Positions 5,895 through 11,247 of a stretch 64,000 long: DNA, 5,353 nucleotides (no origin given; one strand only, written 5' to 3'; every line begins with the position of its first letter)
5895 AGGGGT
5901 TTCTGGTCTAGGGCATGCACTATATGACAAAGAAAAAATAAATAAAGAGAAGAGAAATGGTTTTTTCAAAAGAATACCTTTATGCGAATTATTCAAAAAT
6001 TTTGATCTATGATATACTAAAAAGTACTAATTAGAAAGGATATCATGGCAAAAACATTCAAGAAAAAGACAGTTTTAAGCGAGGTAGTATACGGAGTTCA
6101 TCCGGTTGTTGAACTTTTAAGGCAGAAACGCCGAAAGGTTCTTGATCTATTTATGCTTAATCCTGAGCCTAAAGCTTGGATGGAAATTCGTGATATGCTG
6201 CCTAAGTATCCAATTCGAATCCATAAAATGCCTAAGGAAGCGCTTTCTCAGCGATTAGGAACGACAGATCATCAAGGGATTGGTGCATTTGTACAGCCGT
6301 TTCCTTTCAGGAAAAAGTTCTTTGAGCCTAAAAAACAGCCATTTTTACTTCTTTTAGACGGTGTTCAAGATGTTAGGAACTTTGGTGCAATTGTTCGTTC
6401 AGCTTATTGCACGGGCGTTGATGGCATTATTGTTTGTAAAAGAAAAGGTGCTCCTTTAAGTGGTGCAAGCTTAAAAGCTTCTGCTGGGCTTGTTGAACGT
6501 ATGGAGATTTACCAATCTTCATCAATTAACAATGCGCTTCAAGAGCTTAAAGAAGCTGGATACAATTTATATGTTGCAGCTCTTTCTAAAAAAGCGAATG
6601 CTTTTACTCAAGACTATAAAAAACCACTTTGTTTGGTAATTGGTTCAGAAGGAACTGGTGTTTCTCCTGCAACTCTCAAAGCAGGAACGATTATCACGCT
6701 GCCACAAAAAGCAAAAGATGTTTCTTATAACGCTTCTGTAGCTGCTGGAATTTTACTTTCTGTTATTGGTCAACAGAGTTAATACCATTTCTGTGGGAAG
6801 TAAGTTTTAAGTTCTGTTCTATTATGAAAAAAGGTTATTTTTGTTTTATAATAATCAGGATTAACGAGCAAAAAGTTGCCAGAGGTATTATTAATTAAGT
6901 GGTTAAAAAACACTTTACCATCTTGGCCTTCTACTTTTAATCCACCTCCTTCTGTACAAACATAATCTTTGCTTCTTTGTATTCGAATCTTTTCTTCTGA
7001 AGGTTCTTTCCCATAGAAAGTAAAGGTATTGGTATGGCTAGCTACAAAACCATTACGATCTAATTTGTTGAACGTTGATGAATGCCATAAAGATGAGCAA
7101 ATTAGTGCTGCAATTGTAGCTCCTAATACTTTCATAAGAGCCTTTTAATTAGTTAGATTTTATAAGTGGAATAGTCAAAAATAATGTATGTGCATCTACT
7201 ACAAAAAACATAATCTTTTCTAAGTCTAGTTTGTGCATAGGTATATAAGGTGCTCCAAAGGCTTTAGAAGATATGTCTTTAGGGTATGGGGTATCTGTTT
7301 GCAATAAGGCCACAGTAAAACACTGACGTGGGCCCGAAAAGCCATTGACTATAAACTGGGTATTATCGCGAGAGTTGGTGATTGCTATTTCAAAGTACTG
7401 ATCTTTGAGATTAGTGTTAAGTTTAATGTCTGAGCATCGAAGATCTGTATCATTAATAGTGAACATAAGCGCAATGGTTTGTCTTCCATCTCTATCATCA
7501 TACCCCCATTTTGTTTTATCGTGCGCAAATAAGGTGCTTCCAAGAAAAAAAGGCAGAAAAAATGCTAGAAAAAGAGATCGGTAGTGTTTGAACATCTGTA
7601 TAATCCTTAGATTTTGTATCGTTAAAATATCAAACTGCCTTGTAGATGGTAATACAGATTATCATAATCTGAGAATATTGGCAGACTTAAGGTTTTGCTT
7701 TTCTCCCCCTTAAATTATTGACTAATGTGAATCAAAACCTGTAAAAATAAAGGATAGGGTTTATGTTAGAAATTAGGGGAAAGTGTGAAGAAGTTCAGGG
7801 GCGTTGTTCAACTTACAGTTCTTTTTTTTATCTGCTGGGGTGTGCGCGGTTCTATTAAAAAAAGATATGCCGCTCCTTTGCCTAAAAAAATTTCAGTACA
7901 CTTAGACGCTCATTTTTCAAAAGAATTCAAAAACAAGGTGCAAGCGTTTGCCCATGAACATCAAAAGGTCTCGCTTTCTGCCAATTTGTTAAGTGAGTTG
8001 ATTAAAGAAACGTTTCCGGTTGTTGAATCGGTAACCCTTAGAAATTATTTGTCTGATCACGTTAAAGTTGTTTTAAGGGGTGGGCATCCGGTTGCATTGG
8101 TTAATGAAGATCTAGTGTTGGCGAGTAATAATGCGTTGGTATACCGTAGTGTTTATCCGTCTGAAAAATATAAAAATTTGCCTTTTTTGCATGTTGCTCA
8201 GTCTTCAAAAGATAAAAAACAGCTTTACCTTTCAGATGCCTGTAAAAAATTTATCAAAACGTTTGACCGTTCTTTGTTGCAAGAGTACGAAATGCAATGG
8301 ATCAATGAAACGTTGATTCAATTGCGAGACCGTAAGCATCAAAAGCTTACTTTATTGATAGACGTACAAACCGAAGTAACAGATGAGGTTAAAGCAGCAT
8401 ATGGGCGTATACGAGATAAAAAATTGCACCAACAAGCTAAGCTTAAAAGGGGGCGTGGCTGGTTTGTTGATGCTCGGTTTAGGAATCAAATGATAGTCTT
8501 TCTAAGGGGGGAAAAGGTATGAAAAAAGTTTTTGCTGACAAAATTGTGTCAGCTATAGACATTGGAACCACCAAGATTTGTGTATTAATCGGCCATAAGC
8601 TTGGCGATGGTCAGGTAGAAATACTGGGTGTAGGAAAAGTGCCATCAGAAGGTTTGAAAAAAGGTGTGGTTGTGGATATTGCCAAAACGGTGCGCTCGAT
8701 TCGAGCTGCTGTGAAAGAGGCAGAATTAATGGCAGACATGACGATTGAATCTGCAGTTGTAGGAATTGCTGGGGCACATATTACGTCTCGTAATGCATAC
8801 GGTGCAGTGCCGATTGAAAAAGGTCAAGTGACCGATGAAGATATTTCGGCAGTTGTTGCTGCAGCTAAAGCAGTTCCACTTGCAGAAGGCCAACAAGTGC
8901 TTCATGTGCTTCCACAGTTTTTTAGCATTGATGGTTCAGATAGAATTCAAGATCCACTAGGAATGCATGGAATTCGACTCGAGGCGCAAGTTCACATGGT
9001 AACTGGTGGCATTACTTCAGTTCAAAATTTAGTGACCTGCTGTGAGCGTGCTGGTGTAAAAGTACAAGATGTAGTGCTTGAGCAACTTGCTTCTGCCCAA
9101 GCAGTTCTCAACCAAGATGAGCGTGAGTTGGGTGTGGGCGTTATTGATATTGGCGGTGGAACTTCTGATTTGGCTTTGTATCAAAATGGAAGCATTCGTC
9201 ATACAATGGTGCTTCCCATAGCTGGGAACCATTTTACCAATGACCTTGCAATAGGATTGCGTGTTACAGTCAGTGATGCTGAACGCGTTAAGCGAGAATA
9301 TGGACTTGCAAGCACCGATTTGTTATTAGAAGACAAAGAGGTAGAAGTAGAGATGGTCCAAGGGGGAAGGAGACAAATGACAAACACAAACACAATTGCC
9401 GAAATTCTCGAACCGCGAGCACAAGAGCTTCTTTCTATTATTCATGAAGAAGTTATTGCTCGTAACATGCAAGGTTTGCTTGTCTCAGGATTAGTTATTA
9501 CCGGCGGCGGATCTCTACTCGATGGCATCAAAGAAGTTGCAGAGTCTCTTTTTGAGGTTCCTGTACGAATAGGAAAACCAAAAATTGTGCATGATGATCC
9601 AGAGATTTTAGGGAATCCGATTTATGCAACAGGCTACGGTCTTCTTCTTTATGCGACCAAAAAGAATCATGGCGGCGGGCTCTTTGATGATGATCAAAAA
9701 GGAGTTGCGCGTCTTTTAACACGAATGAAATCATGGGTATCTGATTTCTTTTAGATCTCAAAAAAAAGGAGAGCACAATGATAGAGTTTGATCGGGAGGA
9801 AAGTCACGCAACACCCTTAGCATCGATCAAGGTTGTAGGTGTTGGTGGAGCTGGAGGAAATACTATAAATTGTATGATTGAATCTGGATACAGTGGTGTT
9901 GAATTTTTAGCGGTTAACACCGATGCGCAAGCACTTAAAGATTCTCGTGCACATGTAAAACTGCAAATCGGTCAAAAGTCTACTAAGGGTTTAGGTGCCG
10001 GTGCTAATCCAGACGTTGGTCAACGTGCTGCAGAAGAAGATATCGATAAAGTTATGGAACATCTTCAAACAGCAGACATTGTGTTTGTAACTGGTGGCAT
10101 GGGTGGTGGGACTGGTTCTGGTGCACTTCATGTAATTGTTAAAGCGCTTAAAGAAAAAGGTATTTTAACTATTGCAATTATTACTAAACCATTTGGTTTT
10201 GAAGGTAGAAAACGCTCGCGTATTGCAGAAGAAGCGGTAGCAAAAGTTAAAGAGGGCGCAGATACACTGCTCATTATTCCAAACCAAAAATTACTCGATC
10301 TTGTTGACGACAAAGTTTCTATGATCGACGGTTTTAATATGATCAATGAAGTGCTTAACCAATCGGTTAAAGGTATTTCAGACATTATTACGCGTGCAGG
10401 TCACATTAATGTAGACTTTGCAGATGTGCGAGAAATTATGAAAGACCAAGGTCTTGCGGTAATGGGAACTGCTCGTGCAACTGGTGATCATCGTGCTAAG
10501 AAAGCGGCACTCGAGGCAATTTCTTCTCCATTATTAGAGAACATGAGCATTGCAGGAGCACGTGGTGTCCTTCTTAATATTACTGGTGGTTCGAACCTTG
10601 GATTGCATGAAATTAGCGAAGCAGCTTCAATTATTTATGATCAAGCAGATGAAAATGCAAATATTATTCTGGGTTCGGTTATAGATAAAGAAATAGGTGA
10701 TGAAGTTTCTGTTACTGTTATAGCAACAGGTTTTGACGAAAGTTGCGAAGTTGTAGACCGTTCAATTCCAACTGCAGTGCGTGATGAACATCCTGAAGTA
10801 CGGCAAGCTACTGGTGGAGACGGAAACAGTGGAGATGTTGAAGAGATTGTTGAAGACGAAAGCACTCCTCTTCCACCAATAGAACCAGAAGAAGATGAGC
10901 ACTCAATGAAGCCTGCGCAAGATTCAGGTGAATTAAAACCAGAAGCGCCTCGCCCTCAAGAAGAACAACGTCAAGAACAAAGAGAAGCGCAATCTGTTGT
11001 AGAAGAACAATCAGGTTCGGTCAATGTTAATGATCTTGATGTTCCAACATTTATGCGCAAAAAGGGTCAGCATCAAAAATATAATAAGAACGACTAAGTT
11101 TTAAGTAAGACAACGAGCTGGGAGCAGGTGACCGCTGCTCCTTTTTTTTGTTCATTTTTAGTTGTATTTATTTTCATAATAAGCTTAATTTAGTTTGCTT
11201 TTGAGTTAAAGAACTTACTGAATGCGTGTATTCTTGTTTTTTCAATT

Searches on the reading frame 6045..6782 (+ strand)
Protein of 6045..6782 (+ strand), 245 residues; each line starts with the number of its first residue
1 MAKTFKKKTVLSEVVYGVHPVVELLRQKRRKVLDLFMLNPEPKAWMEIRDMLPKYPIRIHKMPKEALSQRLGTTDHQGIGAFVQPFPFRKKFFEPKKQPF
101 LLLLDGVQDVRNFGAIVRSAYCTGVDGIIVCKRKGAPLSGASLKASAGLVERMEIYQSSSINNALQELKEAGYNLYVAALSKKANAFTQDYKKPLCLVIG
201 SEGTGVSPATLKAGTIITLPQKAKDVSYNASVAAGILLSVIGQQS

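Call 41: search_protein_families(library=pfam, proteins=[window:6045-6782:+], max_evalue=0.00001)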
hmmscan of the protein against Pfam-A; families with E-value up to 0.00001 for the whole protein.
window:6045-6782:+ (245 aa): 2 families
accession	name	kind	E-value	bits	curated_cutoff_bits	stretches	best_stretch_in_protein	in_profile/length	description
PF00588.24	SpoU_methylase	-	4e-31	108.4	29.7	1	100-238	2-141/142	SpoU rRNA Methylase family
PF08032.17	SpoU_sub_bind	-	2e-09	38.1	22.8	1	14-87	1-74/76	RNA 2'-O ribose methyltransferase substrate binding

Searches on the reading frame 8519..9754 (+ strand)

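Call 42: search_protein_families(library=pfam, proteins=[window:8519-9754:+], max_evalue=0.00001)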
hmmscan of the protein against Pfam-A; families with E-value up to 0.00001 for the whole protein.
window:8519-9754:+ (411 aa): 4 families
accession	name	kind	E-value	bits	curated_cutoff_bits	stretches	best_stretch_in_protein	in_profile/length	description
PF14450.12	FtsA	-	4e-46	157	31.8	2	208-374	2-127/127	Cell division protein FtsA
PF02491.25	SHS2_FTSA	-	3.4e-26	91.8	25.4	1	85-162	1-79/79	SHS2 domain inserted in FTSA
PF06723.19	MreB_Mbl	-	1.7e-11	44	27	1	173-353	114-305/327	MreB/Mbl protein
PF11104.14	PilM_2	-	1e-06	28.4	27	0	157-263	127-239/340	Type IV pilus assembly protein PilM;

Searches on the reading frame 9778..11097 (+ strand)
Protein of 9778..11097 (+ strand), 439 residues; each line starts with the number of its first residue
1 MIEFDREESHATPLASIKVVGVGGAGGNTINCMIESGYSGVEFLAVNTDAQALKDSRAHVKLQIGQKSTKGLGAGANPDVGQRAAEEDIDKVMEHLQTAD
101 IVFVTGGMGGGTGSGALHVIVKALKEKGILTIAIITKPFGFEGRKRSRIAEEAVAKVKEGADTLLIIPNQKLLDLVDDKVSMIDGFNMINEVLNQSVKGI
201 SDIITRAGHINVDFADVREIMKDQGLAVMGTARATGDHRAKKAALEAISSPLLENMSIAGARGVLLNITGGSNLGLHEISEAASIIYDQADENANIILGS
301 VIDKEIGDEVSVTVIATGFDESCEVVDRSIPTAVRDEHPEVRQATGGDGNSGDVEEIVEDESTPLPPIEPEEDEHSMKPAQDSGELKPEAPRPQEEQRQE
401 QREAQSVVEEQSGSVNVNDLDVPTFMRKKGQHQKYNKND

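Call 42: search_protein_families(library=pfam, proteins=[window:9778-11097:+], max_evalue=0.00001)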
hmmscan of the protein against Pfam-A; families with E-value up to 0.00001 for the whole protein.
window:9778-11097:+ (439 aa): 2 families
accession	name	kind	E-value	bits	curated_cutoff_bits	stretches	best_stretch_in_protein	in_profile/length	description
PF00091.31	Tubulin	-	1.1e-46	160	33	1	16-176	1-189/190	Tubulin/FtsZ family, GTPase domain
PF12327.13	FtsZ_C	-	2.5e-32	111.5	27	1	225-320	1-95/95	FtsZ family, C-terminal domain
